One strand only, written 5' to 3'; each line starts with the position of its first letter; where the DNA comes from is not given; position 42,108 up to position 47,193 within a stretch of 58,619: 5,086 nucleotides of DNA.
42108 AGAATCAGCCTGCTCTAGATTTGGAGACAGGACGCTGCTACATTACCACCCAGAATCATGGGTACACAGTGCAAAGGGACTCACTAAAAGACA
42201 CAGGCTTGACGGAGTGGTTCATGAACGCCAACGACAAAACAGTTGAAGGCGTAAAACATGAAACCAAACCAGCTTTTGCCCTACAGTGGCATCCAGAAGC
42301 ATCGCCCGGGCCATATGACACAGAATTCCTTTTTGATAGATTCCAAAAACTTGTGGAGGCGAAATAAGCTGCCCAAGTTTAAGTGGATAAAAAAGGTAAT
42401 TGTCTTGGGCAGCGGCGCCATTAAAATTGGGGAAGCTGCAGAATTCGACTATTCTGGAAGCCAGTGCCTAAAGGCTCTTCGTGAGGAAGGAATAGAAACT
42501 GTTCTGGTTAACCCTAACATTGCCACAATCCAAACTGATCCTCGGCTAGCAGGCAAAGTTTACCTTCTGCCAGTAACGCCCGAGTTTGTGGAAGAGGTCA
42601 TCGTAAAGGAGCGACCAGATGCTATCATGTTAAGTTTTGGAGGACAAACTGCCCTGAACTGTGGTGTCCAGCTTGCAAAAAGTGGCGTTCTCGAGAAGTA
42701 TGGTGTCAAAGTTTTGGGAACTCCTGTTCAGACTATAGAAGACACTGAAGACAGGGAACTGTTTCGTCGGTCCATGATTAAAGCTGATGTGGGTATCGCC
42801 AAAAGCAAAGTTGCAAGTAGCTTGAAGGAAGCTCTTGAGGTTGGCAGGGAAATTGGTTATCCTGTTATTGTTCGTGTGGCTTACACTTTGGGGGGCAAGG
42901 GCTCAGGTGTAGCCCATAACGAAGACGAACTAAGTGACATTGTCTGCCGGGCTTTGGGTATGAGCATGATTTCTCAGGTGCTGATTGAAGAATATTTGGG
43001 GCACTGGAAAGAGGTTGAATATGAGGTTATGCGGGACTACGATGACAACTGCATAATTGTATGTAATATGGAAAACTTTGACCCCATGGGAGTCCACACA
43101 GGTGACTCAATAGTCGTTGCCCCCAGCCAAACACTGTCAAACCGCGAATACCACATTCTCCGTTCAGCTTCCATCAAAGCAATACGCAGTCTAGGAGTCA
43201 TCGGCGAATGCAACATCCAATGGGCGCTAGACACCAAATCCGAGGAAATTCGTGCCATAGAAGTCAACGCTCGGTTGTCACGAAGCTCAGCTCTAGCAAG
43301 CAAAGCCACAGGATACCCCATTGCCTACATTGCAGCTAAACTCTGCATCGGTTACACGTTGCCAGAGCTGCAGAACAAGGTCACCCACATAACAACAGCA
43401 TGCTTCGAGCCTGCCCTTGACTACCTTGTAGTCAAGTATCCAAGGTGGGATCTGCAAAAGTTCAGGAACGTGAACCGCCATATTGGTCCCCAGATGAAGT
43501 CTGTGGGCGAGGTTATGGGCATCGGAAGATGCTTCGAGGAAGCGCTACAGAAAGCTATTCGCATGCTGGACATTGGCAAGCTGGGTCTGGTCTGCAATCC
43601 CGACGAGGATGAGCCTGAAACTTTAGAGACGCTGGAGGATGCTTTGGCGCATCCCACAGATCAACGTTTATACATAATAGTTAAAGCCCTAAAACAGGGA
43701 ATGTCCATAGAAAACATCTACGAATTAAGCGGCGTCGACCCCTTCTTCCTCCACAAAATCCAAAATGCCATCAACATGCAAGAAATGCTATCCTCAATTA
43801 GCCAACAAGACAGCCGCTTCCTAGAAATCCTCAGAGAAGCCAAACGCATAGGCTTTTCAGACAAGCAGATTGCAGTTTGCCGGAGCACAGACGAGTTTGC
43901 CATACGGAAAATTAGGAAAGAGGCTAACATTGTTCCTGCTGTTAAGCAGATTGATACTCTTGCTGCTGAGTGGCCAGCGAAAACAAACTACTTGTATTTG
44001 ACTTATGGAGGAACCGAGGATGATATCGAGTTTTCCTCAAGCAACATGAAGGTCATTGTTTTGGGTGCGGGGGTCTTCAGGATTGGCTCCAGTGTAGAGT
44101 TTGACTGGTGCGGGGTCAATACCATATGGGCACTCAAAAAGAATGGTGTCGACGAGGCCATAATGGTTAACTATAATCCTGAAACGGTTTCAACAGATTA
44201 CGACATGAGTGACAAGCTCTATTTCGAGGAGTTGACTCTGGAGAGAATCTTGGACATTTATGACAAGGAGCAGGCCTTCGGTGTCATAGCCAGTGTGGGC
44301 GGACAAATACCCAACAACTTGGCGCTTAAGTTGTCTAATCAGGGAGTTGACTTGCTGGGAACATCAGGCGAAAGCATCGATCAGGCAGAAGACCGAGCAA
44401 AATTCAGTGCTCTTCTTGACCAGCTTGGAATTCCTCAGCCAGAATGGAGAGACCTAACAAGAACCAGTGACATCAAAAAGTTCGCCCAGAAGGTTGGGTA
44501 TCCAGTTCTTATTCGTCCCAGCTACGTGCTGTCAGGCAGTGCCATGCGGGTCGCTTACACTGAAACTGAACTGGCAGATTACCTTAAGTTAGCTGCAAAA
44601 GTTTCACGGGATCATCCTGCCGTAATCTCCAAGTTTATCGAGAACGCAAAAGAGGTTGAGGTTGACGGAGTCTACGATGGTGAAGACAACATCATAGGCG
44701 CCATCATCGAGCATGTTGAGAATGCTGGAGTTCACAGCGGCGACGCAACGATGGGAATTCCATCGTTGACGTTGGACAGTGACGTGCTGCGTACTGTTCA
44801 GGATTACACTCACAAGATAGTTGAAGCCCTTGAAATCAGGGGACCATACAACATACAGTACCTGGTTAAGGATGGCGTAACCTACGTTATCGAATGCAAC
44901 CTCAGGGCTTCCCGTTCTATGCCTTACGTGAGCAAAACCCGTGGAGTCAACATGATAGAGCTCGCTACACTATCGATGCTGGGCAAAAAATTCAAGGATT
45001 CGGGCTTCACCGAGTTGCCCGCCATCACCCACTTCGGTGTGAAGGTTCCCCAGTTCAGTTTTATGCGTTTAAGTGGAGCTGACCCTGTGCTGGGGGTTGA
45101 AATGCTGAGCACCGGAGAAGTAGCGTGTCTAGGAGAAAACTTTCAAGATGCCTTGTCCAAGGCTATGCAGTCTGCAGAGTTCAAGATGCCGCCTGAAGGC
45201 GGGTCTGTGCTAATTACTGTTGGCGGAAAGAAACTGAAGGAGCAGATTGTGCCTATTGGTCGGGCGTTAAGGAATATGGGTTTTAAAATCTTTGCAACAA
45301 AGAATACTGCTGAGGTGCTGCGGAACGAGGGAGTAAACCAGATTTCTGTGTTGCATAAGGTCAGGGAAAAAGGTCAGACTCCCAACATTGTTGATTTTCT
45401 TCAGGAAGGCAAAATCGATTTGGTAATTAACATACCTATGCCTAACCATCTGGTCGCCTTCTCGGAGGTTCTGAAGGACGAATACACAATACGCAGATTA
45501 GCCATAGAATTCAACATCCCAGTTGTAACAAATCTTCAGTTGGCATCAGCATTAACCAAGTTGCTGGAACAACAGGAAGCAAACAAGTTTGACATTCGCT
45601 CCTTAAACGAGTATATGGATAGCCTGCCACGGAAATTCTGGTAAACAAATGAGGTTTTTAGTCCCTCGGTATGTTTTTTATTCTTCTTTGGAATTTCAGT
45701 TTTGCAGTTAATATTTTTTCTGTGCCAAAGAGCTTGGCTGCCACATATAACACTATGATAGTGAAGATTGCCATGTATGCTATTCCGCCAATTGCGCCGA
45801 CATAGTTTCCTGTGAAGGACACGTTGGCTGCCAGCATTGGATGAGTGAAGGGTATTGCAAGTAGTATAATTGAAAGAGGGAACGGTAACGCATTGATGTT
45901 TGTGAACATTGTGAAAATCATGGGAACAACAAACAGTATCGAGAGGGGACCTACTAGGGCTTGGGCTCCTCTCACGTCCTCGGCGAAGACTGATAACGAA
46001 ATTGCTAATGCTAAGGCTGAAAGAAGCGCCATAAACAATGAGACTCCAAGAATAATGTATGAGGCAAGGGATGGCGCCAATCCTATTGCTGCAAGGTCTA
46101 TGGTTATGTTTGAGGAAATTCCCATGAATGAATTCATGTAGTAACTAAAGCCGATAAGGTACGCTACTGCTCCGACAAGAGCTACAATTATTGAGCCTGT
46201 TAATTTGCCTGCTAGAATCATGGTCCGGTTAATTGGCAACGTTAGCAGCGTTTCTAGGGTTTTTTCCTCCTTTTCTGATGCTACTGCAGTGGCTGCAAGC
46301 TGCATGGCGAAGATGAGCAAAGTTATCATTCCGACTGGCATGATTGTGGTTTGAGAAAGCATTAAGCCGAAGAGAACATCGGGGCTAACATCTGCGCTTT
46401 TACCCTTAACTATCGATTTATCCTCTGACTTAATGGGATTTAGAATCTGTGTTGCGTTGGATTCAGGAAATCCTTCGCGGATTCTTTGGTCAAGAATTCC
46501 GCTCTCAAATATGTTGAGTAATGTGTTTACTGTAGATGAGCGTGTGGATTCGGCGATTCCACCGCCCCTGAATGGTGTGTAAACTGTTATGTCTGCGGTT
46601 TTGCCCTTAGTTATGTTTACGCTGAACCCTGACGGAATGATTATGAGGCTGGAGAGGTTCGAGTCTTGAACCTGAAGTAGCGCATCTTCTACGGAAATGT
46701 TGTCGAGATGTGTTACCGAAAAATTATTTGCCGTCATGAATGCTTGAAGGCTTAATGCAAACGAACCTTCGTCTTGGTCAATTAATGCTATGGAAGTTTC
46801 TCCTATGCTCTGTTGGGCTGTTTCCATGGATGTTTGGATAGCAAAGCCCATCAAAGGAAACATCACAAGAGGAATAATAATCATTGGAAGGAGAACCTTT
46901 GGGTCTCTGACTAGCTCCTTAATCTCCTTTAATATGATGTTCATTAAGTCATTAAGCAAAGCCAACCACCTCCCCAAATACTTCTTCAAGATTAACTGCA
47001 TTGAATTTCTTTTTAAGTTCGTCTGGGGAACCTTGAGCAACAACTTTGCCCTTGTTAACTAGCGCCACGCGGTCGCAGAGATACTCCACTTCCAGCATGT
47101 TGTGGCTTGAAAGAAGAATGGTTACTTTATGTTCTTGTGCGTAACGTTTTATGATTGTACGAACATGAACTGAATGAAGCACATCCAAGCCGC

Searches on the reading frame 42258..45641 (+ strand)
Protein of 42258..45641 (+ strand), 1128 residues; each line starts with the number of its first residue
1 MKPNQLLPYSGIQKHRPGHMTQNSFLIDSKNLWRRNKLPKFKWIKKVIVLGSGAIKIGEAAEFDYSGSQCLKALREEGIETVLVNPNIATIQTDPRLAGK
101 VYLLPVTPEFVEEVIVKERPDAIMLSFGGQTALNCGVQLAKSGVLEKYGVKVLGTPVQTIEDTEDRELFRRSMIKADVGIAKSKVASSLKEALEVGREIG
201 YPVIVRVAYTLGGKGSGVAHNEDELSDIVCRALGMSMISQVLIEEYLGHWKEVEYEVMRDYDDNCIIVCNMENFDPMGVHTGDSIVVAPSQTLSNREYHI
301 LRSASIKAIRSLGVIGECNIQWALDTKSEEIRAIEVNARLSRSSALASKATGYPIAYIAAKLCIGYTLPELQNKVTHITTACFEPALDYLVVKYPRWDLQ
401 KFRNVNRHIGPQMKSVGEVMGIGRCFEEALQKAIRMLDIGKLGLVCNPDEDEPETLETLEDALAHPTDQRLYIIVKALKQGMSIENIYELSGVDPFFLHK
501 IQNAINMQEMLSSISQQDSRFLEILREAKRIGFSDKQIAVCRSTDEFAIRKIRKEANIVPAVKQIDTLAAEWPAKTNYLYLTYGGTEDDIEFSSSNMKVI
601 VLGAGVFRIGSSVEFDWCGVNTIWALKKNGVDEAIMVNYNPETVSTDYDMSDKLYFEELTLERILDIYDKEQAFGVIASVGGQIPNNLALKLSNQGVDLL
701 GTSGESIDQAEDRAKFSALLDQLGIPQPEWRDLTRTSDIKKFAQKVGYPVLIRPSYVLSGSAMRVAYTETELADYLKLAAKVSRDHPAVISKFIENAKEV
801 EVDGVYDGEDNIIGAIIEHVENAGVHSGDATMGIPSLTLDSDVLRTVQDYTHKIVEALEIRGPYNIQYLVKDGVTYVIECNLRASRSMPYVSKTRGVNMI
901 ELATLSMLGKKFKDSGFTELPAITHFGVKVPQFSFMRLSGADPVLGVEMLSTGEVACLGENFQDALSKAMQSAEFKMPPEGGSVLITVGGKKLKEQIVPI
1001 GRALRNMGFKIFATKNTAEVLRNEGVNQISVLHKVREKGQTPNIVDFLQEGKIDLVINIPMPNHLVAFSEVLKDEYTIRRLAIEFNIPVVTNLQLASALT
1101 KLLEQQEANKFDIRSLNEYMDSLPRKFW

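Call 80: search_protein_families(library=pfam, proteins=[window:42258-45641:+], max_evalue=0.0001)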
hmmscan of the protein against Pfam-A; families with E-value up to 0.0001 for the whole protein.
window:42258-45641:+ (1128 aa): 9 families
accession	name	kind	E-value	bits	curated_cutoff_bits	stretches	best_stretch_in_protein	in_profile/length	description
PF02786.22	CPSase_L_D2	-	2e-109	364.4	19.8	2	165-370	1-210/211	Carbamoyl-phosphate synthase L chain, ATP binding domain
PF25596.1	CPSase_L_D1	-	4.5e-89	294.7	27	2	45-161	3-117/118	Carbamoyl phosphate synthase preATP-grasp domain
PF02787.25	CPSase_L_D3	-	2.9e-24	85.3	26.6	1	462-540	2-78/80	Carbamoyl-phosphate synthetase large chain, oligomerisation domain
PF02142.27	MGS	-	2.7e-20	72.7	24.1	1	997-1091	2-94/94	MGS-like domain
PF07478.18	Dala_Dala_lig_C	-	9.5e-18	64.9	24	2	719-881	1-173/204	D-ala D-ala ligase C-terminus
PF02222.28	ATP-grasp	-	5.6e-16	59.1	27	2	719-883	2-162/179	ATP-grasp domain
PF15632.11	ATPgrasp_Ter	-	5.6e-09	36.3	29.1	1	848-911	50-112/131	ATP-grasp in the biosynthetic pathway with Ter operon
PF01071.24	GARS_A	-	1.2e-06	28.9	27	0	169-260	6-101/194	Phosphoribosylglycinamide synthetase, ATP-grasp (A) domain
PF08443.16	RimK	-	2.7e-05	24.3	21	0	710-816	1-103/188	RimK-like ATP-grasp domain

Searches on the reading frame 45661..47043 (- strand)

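Call 80: search_protein_families(library=pfam, proteins=[window:45661-47043:-], max_evalue=0.0001)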
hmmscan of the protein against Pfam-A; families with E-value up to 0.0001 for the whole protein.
window:45661-47043:- (461 aa): 4 families
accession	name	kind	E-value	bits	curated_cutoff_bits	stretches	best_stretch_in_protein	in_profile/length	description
PF12698.13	ABC2_membrane_3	-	5.6e-30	105.1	31.6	1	53-436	6-346/347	ABC-2 family transporter protein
PF12679.13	ABC2_membrane_2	-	4.1e-20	72.6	27.2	1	34-442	1-281/283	ABC-2 family transporter protein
PF12730.13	ABC2_membrane_4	-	1.5e-06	28.7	27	1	230-348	48-160/179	ABC-2 family transporter protein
PF01061.29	ABC2_membrane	-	2.9e-06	27.4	26.9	0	223-405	33-205/211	ABC-2 type transporter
